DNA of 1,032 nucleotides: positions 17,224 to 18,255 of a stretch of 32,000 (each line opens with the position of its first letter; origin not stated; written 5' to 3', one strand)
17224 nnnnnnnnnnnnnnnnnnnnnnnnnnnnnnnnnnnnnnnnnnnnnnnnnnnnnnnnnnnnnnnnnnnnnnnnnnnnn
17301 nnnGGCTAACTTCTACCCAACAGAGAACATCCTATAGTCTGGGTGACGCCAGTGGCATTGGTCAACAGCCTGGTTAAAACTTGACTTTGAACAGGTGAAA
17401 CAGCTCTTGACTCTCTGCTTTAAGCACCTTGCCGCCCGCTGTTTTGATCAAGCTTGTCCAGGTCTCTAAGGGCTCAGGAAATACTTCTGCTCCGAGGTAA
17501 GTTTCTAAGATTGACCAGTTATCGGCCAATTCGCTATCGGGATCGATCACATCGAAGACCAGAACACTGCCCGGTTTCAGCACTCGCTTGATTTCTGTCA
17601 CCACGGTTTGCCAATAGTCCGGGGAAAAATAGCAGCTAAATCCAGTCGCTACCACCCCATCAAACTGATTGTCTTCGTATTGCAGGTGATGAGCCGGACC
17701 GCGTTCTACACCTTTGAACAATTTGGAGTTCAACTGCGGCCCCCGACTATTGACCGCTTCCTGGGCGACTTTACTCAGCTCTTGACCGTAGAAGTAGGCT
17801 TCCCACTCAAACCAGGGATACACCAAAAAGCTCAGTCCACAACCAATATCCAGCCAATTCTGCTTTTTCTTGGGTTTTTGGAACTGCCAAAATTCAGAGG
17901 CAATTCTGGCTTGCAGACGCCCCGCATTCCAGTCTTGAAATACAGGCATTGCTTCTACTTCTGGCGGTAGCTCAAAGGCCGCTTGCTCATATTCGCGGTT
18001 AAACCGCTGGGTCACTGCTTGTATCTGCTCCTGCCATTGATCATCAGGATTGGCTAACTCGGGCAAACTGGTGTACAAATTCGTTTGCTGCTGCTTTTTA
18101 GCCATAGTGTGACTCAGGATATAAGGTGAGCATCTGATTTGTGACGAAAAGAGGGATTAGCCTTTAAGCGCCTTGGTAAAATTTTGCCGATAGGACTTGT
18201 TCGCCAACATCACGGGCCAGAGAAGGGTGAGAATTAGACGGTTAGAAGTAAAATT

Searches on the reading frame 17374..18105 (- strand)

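Call 14: search_protein_families(library=pfam, proteins=[window:17374-18105:-])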
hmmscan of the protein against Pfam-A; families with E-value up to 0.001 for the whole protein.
window:17374-18105:- (243 aa): 6 families
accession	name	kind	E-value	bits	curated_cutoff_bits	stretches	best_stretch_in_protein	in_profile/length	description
PF08241.18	Methyltransf_11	-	3.3e-14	53.7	21.2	1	85-184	1-95/95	Methyltransferase domain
PF13649.12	Methyltransf_25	-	1.3e-09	39.1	27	1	85-179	2-96/97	Methyltransferase domain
PF13847.12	Methyltransf_31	-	3e-08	33.9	27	1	79-207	2-130/145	Methyltransferase domain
PF08242.18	Methyltransf_12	-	3.4e-07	31.3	30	1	85-182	1-98/98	Methyltransferase domain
PF13489.12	Methyltransf_23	-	2.3e-06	27.9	27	1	75-200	17-135/164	Methyltransferase domain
PF02353.26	CMAS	-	0.00039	20.3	27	1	82-220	64-201/273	Mycolic acid cyclopropane synthetase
